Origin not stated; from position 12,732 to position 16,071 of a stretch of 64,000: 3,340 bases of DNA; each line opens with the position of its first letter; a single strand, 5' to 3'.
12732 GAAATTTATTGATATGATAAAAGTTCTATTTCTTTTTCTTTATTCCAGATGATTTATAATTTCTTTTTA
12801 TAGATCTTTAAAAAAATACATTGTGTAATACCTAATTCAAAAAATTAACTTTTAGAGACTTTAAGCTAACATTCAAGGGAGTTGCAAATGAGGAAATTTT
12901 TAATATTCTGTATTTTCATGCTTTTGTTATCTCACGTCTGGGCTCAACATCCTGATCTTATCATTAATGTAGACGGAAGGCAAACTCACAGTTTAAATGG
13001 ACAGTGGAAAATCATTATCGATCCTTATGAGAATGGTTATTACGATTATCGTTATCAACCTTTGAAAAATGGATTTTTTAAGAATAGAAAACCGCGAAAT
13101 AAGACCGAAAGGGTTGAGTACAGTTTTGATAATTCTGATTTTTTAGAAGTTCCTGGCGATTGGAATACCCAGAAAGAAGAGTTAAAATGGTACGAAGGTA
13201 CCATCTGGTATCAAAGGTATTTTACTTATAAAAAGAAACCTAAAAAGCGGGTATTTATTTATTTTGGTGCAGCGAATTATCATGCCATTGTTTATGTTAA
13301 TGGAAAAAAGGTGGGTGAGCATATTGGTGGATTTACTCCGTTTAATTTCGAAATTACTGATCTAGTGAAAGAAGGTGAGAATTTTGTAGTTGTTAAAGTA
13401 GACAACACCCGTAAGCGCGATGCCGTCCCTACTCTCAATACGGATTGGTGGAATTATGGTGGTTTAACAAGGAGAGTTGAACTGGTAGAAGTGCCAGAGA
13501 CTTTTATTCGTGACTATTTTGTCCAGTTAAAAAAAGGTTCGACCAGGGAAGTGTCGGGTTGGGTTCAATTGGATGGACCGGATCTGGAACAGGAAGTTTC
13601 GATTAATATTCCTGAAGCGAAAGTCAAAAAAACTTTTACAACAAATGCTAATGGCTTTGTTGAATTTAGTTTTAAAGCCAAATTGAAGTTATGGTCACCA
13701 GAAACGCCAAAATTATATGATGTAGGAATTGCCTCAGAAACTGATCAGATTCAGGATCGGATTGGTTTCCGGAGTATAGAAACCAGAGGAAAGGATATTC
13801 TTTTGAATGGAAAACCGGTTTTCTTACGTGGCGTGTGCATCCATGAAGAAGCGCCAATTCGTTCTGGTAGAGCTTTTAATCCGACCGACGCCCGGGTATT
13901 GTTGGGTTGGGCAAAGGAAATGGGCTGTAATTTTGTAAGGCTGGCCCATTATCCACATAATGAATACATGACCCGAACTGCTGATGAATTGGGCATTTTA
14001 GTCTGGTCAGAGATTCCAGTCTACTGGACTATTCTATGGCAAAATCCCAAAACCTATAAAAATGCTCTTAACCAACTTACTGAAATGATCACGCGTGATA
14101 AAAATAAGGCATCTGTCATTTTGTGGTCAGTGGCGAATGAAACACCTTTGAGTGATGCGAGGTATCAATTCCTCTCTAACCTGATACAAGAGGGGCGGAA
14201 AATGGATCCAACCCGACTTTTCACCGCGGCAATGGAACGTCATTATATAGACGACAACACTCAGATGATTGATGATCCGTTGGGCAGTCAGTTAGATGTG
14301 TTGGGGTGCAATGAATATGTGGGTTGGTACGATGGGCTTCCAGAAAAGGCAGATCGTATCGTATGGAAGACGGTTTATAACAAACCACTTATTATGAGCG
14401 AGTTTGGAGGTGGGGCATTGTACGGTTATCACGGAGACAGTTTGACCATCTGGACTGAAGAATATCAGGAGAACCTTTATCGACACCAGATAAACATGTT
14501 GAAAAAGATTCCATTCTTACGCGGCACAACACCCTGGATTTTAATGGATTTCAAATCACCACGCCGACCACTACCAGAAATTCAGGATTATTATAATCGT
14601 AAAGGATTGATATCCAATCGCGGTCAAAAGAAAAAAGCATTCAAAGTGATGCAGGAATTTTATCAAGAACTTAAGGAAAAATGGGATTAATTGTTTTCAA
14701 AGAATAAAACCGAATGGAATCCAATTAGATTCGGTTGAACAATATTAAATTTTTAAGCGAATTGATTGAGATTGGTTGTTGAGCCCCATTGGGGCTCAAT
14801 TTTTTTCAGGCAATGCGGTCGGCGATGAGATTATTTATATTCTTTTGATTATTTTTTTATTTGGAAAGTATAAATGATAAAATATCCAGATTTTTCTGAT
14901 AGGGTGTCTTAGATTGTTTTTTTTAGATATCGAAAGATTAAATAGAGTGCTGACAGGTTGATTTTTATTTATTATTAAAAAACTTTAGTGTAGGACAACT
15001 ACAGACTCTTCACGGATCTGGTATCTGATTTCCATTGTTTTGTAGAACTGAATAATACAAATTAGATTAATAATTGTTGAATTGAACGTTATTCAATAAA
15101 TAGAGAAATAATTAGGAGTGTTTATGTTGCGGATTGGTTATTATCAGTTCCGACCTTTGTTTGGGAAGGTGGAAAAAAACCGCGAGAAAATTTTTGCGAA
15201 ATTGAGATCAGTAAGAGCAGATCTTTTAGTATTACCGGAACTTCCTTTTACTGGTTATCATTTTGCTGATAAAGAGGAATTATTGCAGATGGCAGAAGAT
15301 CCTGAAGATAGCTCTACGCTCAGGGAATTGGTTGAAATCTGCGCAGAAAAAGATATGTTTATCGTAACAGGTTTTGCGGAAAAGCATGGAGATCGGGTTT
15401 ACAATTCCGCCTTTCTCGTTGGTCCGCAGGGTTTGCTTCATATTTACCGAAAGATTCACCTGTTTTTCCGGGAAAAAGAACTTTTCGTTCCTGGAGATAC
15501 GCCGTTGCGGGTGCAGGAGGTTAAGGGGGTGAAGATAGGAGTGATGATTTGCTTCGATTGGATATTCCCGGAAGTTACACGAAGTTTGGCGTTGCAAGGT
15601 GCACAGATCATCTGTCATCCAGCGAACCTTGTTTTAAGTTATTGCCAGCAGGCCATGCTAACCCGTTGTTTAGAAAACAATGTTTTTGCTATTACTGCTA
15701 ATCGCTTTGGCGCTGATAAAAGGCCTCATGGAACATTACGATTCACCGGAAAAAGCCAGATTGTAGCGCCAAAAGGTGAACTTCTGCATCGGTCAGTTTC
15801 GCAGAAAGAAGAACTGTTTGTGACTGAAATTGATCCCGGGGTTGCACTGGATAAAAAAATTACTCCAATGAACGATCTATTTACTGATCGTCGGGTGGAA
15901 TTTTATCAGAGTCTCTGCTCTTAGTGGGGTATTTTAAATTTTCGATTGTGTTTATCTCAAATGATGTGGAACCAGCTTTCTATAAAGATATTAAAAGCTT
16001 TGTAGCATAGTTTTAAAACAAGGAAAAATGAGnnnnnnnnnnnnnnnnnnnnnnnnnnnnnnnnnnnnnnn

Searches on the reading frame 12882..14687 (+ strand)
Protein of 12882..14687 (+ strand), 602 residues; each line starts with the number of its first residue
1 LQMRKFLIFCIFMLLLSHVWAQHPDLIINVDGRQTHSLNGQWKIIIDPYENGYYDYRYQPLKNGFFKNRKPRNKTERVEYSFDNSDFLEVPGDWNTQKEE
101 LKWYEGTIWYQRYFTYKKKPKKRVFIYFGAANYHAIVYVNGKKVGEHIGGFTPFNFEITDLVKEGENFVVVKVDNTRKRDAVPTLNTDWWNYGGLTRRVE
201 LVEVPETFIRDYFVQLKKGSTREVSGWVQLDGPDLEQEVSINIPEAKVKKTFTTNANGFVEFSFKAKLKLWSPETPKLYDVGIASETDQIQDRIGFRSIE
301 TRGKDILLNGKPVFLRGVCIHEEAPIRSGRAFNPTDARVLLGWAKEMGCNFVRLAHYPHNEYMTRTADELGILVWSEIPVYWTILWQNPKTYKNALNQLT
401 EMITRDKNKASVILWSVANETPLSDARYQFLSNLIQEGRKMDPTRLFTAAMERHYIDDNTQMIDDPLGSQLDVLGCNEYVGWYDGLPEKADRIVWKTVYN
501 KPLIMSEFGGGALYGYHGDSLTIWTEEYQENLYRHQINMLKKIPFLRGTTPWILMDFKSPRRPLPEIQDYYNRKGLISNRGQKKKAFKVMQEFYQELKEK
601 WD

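Call 8: search_protein_families(library=ncbifam, proteins=[window:12882-14687:+], max_evalue=0.00001)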
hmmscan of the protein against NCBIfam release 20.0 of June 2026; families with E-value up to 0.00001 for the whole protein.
window:12882-14687:+ (602 aa): 12 families
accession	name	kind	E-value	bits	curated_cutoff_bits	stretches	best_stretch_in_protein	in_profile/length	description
NF007538.0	PRK10150.1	equivalog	1.1e-78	265.1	544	1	72-598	29-599/607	beta-glucuronidase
NF050095.1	BetGlucuronLacZ4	equivalog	1.5e-62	211.7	950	1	85-588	36-577/666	beta-glucuronidase LacZ4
NF052611.1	beta_gal_Bga2A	equivalog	3.6e-47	161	999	1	82-447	83-480/1007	beta-galactosidase, LacZ type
NF041462.1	GalA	equivalog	5.7e-47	160.3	900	1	108-589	84-566/763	beta-galactosidase GalA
NF007666.0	PRK10340.1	equivalog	1.3e-38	132.5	1284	1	109-510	112-515/1030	beta-galactosidase subunit alpha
NF041463.1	GalB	equivalog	2.3e-36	125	900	2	266-461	312-522/869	beta-galactosidase GalB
NF049891.1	Bet1-4galacdseBT4156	equivalog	1.6e-33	115.7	1700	1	92-426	64-413/946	exo-beta-1,4-galactosidase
NF041100.1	betagal_LacZ_Ttogales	equivalog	1.3e-32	112.5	2000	1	103-421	105-443/1090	beta-galactosidase LacZ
NF049877.1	GlucurArabfur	equivalog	2.7e-30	104.8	1800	2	268-560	609-897/1400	beta-d-glucuronidase/beta-L-arabinofuranosidase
NF049890.1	Bet1-4galacdseBT4151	equivalog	1.7e-29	102.4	1500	1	102-450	103-477/952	exo-beta-1,4-galactosidase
NF007074.0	PRK09525.1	subfamily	2.9e-29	101.5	1221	1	110-424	124-466/1027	beta-galactosidase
NF045579.1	rhamnoside_JR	domain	1.5e-10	41.3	50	1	95-176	28-111/123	glycosylhydrolase-like jelly roll fold domain-containing protein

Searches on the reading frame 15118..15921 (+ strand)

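Call 8: search_protein_families(library=ncbifam, proteins=[window:15118-15921:+], max_evalue=0.00001)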
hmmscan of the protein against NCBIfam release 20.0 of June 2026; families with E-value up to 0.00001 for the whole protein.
window:15118-15921:+ (268 aa): 11 families
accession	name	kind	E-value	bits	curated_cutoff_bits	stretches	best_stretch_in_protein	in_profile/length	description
NF040852.1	nitrile_Arch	equivalog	3e-81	272.4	500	1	4-264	1-261/262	nitrilase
TIGR03381.1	agmatine_aguB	equivalog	1.7e-36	126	410.25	1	31-266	30-279/279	N-carbamoylputrescine amidase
NF010588.0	PRK13981.1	equivalog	1.1e-23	83.5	479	1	3-241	4-247/546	NAD+ synthase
NF033621.1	de_GSH_amidase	exception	2.6e-21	76.2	355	1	23-240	21-237/260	deaminated glutathione amidase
NF009803.0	PRK13287.1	equivalog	3.7e-20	72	406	1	30-244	49-263/333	formamidase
TIGR00546.1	lnt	equivalog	7.6e-18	64.9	132.9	2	120-198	299-384/395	apolipoprotein N-acyltransferase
NF007757.0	PRK10438.1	equivalog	1.2e-16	60.8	249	1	33-229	34-223/256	amidohydrolase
NF009802.0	PRK13286.1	equivalog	1.6e-14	53.6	427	1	34-231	52-251/345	aliphatic amidase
TIGR04048.1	nitrile_sll0784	equivalog_domain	2.2e-10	40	502.6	1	65-247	77-276/301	Nit6803 family nitrilase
NF043013.1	DeGluthAmidYersProt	equivalog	5.6e-08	32.3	500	1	43-226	41-239/278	deaminated glutathione amidase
NF002730.0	PRK02628.1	equivalog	6.8e-07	27.8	473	0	19-116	28-126/677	NAD(+) synthase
